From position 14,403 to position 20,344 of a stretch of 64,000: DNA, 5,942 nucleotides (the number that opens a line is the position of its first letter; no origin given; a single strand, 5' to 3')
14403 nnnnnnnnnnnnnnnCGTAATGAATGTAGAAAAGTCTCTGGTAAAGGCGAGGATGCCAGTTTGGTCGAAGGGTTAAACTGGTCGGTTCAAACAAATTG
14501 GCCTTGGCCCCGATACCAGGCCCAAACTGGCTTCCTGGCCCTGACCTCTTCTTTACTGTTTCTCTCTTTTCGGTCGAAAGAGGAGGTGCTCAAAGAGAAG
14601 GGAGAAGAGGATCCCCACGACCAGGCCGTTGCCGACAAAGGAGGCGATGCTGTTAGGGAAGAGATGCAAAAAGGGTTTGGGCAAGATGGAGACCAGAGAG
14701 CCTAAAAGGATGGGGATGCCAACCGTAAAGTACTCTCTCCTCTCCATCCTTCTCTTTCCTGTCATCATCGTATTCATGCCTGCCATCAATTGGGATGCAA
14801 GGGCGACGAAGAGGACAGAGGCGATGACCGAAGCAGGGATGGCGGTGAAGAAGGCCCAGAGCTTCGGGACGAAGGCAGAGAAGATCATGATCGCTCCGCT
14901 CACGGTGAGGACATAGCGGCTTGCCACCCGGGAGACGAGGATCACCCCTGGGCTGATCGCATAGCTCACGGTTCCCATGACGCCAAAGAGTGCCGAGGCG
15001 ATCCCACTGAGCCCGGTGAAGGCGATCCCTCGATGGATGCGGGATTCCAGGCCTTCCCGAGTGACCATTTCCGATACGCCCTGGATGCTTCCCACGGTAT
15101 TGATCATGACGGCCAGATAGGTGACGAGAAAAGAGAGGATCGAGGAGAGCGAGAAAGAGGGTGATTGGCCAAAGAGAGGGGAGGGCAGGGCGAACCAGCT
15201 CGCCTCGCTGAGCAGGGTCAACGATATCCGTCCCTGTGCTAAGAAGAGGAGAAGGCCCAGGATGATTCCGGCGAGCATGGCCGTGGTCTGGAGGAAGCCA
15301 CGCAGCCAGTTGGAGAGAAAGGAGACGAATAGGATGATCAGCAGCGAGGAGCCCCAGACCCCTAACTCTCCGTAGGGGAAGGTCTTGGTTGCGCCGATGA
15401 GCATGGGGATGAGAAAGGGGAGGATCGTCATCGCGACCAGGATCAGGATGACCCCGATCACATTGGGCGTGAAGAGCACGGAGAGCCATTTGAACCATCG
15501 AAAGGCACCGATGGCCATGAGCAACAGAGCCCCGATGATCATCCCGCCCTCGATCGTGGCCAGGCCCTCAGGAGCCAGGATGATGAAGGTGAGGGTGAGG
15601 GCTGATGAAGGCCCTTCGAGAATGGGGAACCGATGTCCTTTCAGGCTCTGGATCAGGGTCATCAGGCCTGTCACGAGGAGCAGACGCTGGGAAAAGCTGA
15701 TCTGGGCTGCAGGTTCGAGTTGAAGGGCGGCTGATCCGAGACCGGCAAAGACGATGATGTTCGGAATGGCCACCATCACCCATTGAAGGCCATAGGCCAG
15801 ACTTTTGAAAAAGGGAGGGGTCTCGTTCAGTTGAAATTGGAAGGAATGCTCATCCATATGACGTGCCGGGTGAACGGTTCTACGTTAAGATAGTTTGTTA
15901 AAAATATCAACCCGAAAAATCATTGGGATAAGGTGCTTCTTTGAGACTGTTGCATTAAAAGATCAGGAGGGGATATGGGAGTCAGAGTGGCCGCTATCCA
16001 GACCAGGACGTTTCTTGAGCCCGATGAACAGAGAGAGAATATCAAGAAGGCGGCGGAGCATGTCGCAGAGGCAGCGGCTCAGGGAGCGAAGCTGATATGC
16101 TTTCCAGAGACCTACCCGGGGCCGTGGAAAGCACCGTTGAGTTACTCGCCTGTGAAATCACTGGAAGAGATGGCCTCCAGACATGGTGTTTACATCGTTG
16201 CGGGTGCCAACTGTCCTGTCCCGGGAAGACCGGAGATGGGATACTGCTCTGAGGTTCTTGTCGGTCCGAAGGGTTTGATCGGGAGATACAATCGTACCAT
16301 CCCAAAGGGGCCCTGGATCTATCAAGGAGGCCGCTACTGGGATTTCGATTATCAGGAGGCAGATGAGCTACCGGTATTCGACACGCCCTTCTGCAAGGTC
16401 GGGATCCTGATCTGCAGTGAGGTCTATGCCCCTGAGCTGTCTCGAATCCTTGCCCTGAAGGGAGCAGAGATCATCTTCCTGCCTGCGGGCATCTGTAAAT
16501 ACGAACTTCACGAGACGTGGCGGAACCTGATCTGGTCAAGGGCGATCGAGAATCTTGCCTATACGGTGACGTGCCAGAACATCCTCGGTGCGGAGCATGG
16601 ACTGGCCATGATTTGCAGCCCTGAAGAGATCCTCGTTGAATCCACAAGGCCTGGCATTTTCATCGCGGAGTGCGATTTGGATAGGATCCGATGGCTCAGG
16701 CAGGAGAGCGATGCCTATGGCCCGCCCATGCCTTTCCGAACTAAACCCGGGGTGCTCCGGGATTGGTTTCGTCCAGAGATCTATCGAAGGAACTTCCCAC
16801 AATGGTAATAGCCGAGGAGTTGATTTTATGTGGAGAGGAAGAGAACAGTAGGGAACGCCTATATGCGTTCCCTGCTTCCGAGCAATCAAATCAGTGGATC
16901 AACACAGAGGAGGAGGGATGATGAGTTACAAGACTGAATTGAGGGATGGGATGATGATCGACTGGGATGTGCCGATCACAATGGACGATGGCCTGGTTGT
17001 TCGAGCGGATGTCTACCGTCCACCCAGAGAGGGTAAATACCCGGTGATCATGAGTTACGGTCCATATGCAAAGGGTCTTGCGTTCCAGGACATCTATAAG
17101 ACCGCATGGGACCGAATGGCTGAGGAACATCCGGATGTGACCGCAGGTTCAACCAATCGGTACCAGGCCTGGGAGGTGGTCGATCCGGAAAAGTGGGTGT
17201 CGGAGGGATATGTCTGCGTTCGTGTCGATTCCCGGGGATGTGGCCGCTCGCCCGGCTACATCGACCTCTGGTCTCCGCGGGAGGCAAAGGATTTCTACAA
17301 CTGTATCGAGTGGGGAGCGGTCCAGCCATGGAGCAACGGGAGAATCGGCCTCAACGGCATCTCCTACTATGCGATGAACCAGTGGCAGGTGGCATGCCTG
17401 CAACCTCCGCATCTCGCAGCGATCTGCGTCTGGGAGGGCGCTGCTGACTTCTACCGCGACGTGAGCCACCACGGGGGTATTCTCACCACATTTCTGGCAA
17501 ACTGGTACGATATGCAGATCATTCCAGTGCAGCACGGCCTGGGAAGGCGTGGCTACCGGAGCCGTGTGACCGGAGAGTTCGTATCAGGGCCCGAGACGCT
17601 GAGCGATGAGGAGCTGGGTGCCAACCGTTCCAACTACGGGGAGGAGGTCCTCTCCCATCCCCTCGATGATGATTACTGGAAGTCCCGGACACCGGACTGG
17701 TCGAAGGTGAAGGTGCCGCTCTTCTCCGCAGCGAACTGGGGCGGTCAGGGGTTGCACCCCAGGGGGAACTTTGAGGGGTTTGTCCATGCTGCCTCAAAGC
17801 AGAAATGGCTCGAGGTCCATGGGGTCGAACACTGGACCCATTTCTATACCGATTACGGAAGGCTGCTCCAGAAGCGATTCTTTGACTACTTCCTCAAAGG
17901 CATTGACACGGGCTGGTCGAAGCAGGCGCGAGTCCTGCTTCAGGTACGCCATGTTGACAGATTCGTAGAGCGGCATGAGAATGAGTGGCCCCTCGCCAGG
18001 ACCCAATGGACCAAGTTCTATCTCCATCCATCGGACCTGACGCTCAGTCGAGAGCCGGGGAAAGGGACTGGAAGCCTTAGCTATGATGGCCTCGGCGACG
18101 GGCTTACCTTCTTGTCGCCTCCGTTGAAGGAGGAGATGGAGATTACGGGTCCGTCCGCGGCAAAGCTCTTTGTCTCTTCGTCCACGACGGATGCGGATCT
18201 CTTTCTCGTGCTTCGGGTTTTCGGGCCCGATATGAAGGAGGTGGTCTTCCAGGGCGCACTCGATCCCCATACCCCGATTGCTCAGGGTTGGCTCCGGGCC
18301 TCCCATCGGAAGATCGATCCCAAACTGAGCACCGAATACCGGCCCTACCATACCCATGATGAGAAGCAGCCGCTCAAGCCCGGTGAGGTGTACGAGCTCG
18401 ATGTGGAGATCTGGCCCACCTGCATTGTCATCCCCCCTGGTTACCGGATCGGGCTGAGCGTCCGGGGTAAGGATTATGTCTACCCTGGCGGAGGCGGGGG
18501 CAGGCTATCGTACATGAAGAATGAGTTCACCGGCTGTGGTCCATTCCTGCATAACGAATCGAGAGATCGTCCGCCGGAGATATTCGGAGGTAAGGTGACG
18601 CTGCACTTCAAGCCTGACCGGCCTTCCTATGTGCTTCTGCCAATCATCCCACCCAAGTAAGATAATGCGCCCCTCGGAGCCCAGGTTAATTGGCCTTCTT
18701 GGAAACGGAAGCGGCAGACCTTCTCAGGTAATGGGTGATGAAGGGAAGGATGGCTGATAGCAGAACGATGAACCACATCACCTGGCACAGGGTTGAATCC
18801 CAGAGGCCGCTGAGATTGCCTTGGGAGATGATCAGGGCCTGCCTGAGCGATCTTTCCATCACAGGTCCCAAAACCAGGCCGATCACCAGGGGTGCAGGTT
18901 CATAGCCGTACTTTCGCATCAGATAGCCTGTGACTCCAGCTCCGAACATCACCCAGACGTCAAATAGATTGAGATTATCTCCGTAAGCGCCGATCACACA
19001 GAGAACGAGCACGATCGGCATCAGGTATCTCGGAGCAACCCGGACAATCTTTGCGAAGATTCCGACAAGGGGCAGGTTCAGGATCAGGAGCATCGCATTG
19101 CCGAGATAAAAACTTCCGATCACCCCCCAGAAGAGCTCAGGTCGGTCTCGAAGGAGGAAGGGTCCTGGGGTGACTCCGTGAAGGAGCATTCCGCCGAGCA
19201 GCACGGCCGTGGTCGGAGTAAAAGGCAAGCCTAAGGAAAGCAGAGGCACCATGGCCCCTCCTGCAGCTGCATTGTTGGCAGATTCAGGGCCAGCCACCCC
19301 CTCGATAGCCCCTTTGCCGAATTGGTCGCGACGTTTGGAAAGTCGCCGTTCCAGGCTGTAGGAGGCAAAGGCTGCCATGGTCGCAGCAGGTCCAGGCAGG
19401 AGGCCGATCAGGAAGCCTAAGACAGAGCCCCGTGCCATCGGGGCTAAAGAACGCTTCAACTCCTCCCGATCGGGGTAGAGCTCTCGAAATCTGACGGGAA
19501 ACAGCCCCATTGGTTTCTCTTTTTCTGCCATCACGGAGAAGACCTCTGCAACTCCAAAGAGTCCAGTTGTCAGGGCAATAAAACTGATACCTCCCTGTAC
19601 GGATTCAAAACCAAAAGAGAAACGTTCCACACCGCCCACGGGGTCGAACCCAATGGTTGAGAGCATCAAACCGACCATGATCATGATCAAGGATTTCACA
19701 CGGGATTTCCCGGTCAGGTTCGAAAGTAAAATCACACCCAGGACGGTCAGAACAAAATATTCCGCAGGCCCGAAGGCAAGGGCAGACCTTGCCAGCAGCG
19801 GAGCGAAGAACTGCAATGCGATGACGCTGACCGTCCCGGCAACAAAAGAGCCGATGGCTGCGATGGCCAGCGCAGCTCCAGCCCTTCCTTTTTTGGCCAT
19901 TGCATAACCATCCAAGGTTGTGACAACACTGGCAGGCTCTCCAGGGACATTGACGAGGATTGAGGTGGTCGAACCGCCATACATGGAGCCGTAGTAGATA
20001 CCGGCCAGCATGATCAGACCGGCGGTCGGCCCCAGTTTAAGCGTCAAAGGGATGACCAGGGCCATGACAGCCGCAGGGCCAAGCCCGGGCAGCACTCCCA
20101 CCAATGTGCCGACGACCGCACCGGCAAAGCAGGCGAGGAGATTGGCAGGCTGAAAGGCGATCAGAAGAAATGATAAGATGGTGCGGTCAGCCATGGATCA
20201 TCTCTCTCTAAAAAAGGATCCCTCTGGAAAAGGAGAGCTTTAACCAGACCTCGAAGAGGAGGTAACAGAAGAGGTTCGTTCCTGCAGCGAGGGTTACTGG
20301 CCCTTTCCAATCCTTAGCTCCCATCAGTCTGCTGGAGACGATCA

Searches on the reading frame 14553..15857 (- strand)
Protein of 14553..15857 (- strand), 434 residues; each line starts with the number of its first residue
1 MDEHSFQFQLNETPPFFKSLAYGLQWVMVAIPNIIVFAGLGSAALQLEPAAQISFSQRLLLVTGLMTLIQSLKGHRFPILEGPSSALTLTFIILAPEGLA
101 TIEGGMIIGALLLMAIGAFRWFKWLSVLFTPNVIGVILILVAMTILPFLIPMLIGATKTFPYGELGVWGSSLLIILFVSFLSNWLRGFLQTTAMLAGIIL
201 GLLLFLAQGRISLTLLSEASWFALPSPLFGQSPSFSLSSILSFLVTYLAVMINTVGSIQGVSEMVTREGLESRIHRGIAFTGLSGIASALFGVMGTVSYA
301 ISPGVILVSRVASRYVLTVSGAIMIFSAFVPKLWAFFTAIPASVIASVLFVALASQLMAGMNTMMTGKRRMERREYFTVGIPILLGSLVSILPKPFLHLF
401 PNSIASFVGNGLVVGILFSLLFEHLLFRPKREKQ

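Call 10: search_protein_families(library=pfam, proteins=[window:14553-15857:-], max_evalue=0.00001)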
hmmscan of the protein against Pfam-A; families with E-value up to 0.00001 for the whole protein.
window:14553-15857:- (434 aa): 1 family
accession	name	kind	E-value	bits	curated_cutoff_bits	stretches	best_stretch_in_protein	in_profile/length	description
PF00860.26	Xan_ur_permease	-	4.1e-57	194.1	27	1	18-393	2-387/389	Permease family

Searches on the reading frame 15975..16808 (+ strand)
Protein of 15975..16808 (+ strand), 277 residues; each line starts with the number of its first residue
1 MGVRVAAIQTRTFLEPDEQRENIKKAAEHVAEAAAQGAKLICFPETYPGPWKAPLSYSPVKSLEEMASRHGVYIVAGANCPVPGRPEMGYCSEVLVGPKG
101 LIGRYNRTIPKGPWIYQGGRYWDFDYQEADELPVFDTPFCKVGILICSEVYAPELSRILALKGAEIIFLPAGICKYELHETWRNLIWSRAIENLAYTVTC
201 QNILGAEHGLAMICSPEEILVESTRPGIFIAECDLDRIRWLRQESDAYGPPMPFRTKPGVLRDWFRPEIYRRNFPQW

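Call 10: search_protein_families(library=pfam, proteins=[window:15975-16808:+], max_evalue=0.00001)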
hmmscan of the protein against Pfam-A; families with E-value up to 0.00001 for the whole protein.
window:15975-16808:+ (277 aa): 1 family
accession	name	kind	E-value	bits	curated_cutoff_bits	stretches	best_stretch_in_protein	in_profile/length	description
PF00795.27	CN_hydrolase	-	1.4e-34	120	23.2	1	4-242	1-255/256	Carbon-nitrogen hydrolase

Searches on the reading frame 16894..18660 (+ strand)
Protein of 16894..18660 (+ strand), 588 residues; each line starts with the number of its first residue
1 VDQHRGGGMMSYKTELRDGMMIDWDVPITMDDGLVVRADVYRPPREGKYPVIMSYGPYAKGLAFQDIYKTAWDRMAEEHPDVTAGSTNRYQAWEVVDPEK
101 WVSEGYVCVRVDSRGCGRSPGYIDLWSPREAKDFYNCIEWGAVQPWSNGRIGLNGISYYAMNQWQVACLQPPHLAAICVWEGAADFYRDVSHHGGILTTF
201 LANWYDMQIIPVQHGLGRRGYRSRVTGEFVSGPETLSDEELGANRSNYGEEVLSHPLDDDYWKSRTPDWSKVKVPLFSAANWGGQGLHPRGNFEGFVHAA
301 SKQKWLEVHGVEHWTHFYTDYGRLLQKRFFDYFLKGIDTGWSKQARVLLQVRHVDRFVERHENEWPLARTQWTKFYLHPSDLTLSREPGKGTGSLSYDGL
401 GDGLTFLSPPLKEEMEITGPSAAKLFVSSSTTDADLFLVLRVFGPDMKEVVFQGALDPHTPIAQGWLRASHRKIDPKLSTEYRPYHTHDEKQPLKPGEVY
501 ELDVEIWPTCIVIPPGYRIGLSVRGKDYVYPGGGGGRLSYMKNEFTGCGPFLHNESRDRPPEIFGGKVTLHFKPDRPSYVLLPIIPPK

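Call 10: search_protein_families(library=pfam, proteins=[window:16894-18660:+], max_evalue=0.00001)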
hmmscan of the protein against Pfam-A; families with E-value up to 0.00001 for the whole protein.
window:16894-18660:+ (588 aa): 2 families
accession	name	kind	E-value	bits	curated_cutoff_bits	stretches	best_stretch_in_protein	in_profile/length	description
PF02129.25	Peptidase_S15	-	2.6e-45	155.6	23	1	32-318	1-262/262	X-Pro dipeptidyl-peptidase (S15 family)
PF08530.16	PepX_C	-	1e-37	130.6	22.5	1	340-580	2-216/217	X-Pro dipeptidyl-peptidase C-terminal non-catalytic domain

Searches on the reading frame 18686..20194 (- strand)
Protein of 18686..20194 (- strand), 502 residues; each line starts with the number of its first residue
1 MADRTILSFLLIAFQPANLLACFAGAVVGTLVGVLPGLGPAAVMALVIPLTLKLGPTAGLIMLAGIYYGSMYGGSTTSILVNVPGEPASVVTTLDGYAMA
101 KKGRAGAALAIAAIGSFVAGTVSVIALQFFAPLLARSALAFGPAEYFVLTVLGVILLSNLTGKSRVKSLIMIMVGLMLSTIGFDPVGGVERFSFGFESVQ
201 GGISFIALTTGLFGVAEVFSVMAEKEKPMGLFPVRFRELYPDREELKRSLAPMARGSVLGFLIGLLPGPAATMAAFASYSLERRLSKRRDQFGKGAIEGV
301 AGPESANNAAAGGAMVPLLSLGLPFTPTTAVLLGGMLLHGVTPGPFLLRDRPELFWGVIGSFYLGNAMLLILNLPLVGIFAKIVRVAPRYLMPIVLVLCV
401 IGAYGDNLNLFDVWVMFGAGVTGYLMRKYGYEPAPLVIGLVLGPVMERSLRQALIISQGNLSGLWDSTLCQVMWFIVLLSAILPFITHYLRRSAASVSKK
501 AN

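Call 10: search_protein_families(library=pfam, proteins=[window:18686-20194:-], max_evalue=0.00001)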
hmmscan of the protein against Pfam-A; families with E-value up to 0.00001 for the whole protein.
window:18686-20194:- (502 aa): 1 family
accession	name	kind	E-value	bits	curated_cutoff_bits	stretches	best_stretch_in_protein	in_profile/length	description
PF01970.21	TctA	-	6.7e-157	522.9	28.9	1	19-438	1-423/423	Tripartite tricarboxylate transporter TctA family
